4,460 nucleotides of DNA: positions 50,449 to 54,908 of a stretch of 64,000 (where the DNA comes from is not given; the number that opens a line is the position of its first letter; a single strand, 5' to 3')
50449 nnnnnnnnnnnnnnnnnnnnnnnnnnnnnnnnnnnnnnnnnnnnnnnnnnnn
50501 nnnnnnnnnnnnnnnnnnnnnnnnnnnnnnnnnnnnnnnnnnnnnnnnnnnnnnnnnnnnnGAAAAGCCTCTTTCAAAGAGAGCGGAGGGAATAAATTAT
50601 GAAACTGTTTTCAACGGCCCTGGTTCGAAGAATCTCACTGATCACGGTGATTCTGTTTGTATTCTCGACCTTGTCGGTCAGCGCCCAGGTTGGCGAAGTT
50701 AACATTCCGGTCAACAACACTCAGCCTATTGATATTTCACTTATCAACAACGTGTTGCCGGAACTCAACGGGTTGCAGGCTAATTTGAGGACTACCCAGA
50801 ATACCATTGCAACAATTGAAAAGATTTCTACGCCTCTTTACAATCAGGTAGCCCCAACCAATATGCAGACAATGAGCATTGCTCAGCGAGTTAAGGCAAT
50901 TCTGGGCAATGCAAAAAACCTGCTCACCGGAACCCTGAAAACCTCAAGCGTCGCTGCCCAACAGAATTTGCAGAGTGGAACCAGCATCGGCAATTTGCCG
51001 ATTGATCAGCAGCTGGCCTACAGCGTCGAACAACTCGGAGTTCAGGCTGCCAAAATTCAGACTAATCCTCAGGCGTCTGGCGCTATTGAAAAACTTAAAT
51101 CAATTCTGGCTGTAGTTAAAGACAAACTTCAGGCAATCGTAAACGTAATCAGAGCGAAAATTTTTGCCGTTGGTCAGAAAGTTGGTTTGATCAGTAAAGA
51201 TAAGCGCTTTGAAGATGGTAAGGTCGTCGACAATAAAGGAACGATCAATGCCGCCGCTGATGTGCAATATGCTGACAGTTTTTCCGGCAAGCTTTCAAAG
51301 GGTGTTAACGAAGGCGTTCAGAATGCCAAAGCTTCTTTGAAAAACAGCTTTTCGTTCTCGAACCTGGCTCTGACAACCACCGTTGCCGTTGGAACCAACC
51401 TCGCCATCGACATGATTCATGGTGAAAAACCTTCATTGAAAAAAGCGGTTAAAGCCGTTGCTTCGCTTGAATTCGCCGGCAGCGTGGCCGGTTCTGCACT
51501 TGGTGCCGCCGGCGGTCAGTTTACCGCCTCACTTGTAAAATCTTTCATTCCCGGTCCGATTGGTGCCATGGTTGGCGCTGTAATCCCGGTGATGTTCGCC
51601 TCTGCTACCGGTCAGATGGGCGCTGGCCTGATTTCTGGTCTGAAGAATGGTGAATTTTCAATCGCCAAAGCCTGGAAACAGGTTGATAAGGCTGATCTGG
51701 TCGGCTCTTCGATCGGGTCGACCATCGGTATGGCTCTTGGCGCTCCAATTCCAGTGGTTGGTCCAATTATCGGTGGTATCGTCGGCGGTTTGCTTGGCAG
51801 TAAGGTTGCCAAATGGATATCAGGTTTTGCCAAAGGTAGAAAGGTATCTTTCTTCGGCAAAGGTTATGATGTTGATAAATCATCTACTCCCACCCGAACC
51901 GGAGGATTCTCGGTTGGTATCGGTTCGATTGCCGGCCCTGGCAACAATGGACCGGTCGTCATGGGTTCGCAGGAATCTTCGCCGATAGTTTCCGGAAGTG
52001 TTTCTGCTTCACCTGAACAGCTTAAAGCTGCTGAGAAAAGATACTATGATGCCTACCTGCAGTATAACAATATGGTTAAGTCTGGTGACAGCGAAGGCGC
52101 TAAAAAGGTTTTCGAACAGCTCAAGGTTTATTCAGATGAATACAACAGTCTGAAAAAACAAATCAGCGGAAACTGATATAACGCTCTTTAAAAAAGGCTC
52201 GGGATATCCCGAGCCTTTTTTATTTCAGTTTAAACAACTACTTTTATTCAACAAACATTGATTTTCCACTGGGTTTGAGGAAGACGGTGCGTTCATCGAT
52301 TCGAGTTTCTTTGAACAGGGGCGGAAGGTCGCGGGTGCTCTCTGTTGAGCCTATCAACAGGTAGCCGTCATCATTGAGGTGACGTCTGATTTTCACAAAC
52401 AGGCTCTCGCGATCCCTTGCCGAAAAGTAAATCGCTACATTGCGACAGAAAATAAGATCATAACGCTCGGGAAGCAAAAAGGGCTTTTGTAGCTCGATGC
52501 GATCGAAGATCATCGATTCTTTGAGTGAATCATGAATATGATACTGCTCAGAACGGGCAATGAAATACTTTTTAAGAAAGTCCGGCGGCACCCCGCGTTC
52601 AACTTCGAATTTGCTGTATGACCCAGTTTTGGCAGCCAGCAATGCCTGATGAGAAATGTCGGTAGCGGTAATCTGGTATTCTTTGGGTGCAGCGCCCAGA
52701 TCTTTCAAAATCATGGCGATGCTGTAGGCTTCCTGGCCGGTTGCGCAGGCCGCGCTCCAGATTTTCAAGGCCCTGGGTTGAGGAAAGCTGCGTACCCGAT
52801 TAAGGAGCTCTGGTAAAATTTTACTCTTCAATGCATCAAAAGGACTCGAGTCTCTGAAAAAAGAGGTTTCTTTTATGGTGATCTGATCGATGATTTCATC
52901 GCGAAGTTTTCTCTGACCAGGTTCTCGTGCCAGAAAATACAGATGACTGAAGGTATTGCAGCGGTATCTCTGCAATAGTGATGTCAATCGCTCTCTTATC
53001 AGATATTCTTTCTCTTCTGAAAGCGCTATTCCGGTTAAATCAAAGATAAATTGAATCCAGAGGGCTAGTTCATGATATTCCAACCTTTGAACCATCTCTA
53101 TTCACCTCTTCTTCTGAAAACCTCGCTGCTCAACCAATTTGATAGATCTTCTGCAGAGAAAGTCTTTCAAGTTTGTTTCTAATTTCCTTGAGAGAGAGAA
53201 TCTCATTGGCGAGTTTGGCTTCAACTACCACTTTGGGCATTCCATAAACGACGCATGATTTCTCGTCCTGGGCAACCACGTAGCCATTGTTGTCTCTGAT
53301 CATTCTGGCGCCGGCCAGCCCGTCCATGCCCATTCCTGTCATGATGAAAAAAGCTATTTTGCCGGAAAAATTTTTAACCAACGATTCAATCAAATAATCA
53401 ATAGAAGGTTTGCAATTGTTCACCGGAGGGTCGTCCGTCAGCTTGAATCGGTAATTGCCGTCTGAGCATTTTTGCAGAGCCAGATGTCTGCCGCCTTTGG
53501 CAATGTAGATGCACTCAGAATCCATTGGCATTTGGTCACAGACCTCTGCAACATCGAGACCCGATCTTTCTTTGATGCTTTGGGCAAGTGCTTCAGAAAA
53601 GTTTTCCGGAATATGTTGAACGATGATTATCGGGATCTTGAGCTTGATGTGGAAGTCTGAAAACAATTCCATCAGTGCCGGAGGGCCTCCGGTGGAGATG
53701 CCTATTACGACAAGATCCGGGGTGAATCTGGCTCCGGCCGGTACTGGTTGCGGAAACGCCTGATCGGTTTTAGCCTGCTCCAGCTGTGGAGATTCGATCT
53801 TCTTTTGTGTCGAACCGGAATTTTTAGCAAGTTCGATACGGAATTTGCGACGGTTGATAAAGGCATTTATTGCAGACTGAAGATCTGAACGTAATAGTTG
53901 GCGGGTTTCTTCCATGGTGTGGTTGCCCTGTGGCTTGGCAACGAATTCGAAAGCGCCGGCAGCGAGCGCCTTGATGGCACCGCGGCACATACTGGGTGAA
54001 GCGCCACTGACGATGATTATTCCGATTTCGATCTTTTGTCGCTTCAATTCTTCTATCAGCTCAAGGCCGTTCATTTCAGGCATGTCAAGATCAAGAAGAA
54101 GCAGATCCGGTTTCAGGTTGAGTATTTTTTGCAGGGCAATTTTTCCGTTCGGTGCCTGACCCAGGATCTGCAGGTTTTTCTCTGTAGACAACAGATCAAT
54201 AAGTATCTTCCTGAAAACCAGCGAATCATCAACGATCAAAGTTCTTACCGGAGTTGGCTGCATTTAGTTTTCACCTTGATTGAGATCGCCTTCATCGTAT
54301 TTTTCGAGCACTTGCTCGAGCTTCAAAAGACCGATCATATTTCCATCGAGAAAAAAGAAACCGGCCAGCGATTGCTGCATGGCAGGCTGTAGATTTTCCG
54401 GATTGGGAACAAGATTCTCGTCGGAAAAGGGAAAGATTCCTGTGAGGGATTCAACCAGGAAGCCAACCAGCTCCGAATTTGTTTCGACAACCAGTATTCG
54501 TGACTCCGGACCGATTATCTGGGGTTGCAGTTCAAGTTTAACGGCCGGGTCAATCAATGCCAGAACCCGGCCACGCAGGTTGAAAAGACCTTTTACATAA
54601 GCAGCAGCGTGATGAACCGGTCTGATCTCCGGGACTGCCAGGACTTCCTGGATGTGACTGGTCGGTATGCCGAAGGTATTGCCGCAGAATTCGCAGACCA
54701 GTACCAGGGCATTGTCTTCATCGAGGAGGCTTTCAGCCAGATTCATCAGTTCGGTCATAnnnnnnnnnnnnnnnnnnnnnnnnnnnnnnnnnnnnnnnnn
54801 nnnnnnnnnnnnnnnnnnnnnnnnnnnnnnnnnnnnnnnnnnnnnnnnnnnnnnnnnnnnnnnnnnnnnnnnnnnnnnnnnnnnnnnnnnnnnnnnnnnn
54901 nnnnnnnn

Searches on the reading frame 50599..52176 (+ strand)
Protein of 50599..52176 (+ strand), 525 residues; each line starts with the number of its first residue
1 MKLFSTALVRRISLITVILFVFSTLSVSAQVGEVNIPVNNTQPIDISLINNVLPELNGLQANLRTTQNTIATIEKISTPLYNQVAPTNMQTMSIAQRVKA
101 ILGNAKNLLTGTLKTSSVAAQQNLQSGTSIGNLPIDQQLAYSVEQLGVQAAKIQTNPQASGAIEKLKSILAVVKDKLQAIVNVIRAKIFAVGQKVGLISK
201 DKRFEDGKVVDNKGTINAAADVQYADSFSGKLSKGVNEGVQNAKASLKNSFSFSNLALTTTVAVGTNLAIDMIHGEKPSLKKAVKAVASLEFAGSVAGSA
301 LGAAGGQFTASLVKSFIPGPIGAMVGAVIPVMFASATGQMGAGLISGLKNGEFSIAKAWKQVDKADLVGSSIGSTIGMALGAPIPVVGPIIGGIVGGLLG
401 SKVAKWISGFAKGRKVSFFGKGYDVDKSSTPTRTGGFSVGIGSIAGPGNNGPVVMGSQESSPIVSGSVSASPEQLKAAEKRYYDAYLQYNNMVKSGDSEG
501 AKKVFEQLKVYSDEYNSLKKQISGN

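Call 6: search_protein_families(library=pfam, proteins=[window:50599-52176:+], max_evalue=0.01)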
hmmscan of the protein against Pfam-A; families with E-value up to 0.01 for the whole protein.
window:50599-52176:+ (525 aa): 1 family
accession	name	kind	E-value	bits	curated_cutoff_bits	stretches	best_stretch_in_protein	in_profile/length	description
PF13488.11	Gly-zipper_Omp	-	0.0024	18.2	25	1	368-404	5-39/46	Glycine zipper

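Call 7: search_protein_families(library=ncbifam, proteins=[window:50599-52176:+], max_evalue=0.1)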
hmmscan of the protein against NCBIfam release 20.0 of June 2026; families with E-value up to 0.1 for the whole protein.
window:50599-52176:+ (525 aa): 2 families
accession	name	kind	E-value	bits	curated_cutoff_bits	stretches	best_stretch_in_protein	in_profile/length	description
NF041060.1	DpdB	equivalog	0.02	13.8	300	1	32-95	148-216/352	DGQHR domain-containing protein DpdB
NF052318.1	T9SS_sortase_N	equivalog_domain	0.03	14.5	40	1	15-95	5-86/140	type IX secretion system sortase PorU, long form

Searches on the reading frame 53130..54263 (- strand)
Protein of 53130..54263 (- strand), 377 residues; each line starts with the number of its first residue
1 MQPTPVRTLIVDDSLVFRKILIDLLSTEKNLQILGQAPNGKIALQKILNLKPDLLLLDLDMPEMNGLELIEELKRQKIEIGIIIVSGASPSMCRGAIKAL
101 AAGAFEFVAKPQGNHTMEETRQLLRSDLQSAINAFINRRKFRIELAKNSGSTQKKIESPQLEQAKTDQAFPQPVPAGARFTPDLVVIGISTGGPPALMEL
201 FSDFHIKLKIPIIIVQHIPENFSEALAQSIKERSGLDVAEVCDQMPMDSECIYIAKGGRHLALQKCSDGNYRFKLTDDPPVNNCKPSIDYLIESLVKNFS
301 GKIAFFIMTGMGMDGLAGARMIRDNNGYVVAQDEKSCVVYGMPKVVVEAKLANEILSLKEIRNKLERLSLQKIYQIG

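Call 14: search_protein_families(library=pfam, proteins=[window:53130-54263:-], max_evalue=0.001)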
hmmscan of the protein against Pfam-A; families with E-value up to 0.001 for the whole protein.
window:53130-54263:- (377 aa): 2 families
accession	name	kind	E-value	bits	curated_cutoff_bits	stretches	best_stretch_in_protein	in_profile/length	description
PF01339.22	CheB_methylest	-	9.7e-55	185.4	24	1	185-365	1-174/174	CheB methylesterase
PF00072.30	Response_reg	-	1e-22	80.8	30.2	1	9-117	2-106/111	Response regulator receiver domain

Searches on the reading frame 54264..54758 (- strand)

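Call 14: search_protein_families(library=pfam, proteins=[window:54264-54758:-], max_evalue=0.001)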
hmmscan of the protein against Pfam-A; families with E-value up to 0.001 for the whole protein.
window:54264-54758:- (164 aa): 1 family
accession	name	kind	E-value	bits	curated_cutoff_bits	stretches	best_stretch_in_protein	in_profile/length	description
PF01584.24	CheW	-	3e-27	95.4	23.5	1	19-153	2-136/138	CheW-like domain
